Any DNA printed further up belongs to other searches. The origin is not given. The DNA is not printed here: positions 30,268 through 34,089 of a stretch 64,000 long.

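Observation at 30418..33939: Shared triple ~55-aa N-terminal repeat module in both giant proteins, with otherwise diverged sequences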

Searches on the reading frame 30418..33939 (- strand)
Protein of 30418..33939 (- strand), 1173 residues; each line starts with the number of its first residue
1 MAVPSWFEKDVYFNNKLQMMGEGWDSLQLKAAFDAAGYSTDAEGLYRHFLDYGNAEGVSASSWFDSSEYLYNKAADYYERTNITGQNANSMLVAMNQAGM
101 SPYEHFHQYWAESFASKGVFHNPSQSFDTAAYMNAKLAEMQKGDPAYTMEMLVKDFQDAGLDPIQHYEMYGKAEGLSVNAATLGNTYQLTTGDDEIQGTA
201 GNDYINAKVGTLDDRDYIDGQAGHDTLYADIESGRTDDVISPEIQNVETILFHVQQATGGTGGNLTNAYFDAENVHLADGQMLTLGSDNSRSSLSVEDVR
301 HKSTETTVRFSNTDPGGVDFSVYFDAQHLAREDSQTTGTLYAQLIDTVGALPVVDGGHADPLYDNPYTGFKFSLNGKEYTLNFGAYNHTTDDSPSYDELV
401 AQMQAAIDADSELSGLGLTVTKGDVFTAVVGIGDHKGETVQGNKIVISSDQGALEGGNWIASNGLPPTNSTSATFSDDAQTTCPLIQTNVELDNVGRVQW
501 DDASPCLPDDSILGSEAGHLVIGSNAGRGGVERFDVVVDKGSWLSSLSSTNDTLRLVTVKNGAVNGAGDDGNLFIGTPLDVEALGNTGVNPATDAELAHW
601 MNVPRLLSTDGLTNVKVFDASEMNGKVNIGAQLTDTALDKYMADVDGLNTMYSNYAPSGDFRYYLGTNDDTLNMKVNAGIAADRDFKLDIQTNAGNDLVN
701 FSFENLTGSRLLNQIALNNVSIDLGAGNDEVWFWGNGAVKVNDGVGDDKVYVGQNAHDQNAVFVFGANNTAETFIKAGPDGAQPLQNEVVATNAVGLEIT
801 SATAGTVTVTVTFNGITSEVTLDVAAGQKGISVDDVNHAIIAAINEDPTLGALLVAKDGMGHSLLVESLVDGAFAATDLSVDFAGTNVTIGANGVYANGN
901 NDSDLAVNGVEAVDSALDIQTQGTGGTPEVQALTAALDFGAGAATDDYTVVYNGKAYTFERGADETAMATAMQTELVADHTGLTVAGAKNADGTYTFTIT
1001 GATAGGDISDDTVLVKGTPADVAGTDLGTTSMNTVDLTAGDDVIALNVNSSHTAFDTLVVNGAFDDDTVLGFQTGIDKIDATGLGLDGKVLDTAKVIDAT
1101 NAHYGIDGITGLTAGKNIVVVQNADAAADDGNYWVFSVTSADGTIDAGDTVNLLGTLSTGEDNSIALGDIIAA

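Call 7: search_protein_families(library=pfam, proteins=[window:30418-33939:-], max_evalue=1)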
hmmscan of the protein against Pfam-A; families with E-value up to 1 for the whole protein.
window:30418-33939:- (1173 aa): 2 families
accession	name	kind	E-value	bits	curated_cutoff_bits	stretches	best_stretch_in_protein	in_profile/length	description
PF12985.13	DUF3869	-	0.0051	17.4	24.5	1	789-832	33-76/85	Domain of unknown function (DUF3869)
PF02575.21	YbaB_DNA_bd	-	0.073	13.7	25.5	1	801-846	26-70/91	YbaB/EbfC DNA-binding family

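Call 10: search_protein_families(library=ncbifam, proteins=[window:30418-33939:-], max_evalue=1)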
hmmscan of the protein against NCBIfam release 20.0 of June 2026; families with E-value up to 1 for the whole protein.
window:30418-33939:- (1173 aa): 0 families

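Call 19: search_solved_structures(query=window:30418-33939:-, max_evalue=10, show_alignments=2)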
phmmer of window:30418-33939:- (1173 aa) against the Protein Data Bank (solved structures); distinct sequences matched with E-value up to 10: 3.
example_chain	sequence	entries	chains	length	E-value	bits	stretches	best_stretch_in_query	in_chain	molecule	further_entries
6mho_B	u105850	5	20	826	1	10.4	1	280-367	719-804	Transient receptor potential cation channel subfamily V member 3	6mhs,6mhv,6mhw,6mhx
6ot5_A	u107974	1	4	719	1.6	9.8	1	280-357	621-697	Transient receptor potential cation channel subfamily V member 3,Transient receptor potent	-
6ot2_A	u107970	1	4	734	1.7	9.7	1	280-357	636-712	Transient receptor potential cation channel subfamily V member 3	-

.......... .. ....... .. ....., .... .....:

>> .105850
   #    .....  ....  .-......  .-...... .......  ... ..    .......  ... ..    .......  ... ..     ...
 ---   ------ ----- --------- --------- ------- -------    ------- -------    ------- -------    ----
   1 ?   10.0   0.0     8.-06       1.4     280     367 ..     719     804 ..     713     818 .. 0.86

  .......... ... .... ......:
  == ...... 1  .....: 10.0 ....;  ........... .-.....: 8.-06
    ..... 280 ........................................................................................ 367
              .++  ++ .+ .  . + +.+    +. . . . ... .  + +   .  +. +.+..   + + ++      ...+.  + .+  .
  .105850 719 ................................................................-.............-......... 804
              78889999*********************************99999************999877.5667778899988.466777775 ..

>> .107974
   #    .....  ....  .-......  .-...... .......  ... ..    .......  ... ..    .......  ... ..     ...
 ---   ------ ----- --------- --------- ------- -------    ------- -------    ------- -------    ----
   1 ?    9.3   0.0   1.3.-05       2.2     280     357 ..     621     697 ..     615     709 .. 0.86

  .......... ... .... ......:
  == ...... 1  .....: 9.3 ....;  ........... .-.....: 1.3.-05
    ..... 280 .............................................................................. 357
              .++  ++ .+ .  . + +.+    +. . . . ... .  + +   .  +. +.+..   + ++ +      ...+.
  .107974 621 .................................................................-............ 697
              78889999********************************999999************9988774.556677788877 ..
